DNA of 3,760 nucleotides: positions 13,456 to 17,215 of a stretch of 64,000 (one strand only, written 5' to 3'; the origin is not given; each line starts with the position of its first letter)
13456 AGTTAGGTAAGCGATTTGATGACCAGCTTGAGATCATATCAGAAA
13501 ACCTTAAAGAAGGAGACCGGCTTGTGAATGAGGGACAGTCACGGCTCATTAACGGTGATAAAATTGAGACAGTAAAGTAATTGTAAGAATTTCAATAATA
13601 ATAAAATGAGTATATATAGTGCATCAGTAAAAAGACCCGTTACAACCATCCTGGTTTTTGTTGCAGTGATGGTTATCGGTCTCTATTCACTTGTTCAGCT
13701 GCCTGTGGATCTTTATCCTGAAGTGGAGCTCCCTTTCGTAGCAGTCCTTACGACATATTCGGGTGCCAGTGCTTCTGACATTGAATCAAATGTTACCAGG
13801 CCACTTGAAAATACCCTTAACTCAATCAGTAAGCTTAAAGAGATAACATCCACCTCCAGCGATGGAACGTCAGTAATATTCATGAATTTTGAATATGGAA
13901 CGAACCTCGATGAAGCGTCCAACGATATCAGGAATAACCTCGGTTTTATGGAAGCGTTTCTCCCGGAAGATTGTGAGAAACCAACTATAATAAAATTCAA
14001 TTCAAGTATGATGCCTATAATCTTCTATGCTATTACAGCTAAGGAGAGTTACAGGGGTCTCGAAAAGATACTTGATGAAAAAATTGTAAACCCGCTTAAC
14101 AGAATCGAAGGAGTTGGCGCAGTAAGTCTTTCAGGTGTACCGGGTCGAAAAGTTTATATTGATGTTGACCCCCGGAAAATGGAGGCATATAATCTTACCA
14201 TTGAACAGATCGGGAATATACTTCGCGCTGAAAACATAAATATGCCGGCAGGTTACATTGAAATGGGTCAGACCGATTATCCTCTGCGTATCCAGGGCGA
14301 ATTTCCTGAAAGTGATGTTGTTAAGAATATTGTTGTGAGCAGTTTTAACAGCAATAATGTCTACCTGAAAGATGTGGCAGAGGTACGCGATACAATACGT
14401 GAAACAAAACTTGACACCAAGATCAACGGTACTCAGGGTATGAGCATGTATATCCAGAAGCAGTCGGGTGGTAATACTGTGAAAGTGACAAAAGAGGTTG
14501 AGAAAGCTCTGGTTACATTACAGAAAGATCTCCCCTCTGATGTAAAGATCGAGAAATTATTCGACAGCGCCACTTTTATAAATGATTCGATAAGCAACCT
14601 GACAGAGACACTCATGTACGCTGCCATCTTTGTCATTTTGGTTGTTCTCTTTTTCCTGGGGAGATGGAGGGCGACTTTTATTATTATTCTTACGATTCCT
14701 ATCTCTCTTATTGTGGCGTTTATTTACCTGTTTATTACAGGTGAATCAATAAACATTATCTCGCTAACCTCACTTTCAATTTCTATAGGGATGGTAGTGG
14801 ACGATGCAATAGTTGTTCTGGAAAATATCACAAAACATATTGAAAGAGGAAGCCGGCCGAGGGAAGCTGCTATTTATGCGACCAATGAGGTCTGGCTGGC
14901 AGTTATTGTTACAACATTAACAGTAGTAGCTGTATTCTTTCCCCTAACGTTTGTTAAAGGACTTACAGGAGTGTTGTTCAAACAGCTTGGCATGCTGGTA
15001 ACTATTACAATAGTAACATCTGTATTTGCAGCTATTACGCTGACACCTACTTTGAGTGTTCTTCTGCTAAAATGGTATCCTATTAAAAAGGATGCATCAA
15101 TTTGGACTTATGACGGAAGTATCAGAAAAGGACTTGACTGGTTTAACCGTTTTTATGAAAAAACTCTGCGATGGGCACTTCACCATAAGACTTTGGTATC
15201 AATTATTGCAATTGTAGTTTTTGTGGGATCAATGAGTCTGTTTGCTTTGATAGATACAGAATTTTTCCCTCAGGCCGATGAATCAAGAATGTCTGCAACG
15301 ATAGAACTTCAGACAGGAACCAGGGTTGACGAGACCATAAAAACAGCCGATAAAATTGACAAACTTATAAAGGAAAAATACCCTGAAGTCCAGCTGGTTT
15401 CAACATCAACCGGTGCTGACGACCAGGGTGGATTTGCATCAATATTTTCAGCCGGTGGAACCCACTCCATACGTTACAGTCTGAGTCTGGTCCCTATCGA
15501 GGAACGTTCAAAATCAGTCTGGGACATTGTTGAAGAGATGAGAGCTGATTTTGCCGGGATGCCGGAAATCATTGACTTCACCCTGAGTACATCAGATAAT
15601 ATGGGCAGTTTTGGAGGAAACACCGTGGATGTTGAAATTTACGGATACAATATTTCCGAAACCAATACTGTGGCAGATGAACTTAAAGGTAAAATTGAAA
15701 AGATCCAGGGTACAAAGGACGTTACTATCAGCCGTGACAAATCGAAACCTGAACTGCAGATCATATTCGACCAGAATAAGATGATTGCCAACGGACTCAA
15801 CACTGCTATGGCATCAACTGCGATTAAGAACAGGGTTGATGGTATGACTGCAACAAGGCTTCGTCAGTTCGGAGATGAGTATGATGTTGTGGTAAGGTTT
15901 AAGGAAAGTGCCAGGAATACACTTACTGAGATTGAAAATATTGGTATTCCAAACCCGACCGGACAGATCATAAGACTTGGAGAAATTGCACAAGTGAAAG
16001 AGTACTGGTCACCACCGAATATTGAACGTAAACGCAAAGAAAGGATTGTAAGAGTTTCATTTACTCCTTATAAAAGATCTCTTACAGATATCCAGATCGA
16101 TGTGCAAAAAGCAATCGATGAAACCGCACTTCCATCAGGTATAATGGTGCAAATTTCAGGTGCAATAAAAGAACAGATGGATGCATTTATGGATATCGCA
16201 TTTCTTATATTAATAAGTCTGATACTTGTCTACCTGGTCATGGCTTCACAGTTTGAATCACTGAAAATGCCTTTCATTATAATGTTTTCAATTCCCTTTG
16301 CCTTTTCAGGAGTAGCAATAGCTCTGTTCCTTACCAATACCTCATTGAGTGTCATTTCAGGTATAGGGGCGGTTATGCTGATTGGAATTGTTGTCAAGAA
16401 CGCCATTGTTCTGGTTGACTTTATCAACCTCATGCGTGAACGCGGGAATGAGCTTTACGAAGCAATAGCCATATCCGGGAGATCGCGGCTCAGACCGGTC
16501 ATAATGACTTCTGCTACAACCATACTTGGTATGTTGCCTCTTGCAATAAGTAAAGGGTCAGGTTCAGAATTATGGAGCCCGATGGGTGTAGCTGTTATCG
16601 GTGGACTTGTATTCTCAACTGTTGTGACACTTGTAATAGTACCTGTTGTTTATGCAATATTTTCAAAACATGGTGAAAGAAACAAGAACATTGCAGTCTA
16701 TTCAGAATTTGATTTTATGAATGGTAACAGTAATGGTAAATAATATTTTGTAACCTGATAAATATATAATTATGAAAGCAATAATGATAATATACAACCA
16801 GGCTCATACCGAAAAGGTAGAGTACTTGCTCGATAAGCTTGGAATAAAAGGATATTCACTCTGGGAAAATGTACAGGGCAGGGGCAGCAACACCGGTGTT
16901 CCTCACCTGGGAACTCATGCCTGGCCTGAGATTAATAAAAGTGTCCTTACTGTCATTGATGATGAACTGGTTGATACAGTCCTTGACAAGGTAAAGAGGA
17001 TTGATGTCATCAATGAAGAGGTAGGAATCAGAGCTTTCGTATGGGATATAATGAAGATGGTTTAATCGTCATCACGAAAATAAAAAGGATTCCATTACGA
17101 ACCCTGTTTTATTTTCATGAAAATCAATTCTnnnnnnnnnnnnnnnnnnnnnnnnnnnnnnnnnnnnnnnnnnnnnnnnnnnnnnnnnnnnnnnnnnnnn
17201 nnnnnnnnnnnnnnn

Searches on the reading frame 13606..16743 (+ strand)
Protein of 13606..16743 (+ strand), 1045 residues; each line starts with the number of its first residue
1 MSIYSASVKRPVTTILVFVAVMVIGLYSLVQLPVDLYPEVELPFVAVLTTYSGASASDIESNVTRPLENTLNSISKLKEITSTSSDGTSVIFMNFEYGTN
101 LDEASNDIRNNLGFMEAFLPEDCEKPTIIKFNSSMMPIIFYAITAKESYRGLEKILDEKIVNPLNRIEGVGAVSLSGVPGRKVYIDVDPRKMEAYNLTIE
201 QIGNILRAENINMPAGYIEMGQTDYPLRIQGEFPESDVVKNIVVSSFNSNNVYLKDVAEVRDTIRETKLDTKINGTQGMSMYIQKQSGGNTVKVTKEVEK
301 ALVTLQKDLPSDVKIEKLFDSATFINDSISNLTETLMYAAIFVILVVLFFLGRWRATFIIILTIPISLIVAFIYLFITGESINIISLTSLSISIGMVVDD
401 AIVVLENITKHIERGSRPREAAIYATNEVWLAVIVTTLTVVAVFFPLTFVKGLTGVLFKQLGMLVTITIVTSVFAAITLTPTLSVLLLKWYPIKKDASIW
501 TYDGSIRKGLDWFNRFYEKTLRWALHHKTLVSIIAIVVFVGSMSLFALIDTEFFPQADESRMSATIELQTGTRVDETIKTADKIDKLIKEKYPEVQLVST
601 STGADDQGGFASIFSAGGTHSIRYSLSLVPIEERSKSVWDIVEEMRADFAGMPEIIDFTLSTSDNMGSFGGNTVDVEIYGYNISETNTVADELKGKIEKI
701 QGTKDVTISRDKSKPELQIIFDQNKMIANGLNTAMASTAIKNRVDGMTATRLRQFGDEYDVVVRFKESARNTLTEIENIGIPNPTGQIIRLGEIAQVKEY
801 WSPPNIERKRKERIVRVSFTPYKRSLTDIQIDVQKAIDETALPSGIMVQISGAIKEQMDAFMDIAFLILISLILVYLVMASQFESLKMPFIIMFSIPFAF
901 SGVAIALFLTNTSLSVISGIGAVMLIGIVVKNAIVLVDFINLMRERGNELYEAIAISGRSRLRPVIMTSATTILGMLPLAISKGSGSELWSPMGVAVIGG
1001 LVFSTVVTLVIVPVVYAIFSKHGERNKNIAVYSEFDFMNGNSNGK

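Call 71: search_protein_families(library=pfam, proteins=[window:13606-16743:+])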
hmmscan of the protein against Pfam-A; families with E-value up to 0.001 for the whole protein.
window:13606-16743:+ (1045 aa): 2 families
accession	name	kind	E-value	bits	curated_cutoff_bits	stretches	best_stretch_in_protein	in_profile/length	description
PF00873.25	ACR_tran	-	1.5e-262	874.2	28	1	4-1019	2-1020/1021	AcrB/AcrD/AcrF family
PF03176.21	MMPL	-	3.4e-21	76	20.5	2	255-494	62-309/333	MMPL family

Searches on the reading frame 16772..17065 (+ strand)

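Call 71: search_protein_families(library=pfam, proteins=[window:16772-17065:+])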
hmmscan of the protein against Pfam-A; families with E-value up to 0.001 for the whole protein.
window:16772-17065:+ (97 aa): 1 family
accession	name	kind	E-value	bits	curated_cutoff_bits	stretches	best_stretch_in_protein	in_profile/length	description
PF00543.27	P-II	-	1.7e-10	41.5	25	1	1-93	1-92/102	Nitrogen regulatory protein P-II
